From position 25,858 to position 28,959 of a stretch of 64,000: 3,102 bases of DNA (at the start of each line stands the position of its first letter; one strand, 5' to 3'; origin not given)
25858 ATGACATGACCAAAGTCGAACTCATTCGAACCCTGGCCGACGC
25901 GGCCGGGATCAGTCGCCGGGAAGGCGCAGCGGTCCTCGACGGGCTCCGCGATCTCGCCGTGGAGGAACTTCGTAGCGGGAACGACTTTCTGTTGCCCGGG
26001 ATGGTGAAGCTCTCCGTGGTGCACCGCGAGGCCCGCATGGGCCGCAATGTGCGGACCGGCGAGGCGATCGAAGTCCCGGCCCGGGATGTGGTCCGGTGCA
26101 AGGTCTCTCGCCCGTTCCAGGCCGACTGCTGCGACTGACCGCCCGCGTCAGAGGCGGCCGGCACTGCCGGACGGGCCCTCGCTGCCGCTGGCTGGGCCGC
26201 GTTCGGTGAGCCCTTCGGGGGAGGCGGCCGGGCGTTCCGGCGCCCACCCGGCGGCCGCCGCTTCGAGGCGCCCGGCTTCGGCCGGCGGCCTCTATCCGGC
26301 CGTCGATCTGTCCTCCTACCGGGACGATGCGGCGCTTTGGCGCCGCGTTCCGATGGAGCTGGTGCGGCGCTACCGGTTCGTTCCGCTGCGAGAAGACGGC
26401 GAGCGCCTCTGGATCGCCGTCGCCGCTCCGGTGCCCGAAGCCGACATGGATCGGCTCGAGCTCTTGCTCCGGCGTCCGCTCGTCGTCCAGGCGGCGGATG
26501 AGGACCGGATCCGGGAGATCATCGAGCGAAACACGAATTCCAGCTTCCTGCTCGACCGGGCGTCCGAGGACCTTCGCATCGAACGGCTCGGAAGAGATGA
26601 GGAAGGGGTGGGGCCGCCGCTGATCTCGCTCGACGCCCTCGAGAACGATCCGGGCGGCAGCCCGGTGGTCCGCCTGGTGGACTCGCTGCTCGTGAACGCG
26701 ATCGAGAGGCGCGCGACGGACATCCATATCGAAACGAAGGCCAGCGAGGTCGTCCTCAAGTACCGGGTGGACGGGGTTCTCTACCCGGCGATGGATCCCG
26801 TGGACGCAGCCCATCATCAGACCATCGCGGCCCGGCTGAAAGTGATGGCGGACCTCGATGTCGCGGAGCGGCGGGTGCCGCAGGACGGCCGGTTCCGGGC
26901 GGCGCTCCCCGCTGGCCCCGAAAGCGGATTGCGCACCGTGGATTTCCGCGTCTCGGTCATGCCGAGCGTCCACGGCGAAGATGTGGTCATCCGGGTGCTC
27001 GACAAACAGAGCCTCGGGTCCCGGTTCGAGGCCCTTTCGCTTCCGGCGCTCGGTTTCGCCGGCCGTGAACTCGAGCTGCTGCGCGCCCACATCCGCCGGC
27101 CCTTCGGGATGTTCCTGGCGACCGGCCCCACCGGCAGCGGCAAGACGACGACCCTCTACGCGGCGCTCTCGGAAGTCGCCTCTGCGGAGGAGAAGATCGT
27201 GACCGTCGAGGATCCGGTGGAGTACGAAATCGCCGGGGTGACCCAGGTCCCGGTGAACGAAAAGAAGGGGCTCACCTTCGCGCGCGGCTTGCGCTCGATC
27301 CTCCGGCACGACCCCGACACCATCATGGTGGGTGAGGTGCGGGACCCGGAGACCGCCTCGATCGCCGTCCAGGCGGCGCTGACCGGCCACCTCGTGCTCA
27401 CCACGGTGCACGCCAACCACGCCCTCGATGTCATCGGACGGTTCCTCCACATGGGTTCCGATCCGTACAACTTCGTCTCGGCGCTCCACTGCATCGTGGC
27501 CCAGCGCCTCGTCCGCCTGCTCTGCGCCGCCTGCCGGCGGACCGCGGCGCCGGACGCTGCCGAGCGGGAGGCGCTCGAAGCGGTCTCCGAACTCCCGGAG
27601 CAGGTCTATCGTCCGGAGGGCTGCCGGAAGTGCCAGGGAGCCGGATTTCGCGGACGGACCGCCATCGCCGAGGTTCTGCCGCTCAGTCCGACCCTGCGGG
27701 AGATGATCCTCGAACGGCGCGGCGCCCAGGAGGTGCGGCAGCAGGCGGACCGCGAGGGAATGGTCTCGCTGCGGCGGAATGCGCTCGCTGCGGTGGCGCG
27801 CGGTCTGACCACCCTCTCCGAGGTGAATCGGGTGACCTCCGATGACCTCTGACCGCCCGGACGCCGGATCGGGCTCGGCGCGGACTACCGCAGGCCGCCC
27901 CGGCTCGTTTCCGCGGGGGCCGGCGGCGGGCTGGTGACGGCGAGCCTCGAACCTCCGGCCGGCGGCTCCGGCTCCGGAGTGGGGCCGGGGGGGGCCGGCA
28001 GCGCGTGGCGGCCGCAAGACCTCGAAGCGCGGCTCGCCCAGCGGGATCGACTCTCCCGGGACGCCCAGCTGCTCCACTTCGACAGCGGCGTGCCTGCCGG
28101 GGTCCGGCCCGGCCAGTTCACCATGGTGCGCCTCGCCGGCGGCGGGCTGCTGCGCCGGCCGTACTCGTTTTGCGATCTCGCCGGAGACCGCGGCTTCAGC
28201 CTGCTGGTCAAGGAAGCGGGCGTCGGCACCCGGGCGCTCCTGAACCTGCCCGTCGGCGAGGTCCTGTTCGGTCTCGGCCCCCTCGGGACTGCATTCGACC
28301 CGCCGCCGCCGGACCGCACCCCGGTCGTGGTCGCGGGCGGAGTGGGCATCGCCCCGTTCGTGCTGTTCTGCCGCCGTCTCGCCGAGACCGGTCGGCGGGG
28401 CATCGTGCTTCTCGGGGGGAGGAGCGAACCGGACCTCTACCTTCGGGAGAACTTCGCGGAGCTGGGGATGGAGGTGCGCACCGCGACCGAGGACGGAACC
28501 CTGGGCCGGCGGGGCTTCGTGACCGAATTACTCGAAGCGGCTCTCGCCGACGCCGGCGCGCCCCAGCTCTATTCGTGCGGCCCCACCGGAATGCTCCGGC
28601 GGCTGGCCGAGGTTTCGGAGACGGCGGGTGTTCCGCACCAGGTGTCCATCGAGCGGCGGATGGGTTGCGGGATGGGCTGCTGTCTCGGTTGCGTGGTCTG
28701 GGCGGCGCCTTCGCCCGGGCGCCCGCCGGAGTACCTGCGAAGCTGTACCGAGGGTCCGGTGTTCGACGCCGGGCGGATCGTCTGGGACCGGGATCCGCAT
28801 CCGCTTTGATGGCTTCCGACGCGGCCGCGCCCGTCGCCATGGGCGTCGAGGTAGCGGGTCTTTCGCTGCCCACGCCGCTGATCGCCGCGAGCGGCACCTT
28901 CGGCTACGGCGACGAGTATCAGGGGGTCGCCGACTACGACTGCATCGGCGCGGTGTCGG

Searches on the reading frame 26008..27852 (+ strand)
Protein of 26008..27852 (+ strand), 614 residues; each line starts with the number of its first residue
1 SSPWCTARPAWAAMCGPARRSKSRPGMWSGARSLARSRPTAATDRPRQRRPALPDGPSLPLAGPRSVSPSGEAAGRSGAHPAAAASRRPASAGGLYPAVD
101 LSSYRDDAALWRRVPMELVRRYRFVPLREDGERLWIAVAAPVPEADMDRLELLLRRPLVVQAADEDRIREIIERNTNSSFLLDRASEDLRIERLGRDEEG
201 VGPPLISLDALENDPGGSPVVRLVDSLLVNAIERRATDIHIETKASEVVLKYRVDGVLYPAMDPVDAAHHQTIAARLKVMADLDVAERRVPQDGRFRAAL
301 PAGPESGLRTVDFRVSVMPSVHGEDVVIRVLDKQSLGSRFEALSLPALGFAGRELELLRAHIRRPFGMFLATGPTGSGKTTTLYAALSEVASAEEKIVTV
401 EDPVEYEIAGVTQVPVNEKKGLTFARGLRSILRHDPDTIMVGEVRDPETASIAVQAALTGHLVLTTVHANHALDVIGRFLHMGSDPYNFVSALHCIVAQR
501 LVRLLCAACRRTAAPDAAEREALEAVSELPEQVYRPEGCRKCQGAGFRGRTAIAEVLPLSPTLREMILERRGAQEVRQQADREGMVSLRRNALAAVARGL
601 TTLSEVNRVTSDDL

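Call 50: search_protein_families(library=pfam, proteins=[window:26008-27852:+], max_evalue=0.001)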
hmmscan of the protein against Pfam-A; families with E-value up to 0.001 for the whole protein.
window:26008-27852:+ (614 aa): 4 families
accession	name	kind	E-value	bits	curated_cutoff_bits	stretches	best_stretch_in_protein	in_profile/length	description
PF00437.27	T2SSE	-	4.5e-123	411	24.9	1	217-608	5-370/370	Type II/IV secretion system protein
PF05157.20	MshEN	-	5.3e-15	55.6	23.1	1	96-176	3-84/90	MshEN domain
PF25199.1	nSTAND_NTPase5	-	0.00038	20.7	34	0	367-402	42-78/145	Novel STAND NTPase 5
PF13191.12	AAA_16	-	0.00086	20.3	32.6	0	352-480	4-124/167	AAA ATPase domain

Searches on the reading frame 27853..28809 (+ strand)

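Call 50: search_protein_families(library=pfam, proteins=[window:27853-28809:+], max_evalue=0.001)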
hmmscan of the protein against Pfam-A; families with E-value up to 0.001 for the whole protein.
window:27853-28809:+ (318 aa): 3 families
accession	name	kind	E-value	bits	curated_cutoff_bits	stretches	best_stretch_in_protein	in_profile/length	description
PF10418.14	DHODB_Fe-S_bind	-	1.8e-12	47.2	23.9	1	267-309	1-40/41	Iron-sulfur cluster binding domain of dihydroorotate dehydrogenase B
PF00175.26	NAD_binding_1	-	8.8e-10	39.6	22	1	160-249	2-105/109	Oxidoreductase NAD-binding domain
PF00970.30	FAD_binding_6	-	4.8e-06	27.3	21.1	1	59-147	2-97/99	Oxidoreductase FAD-binding domain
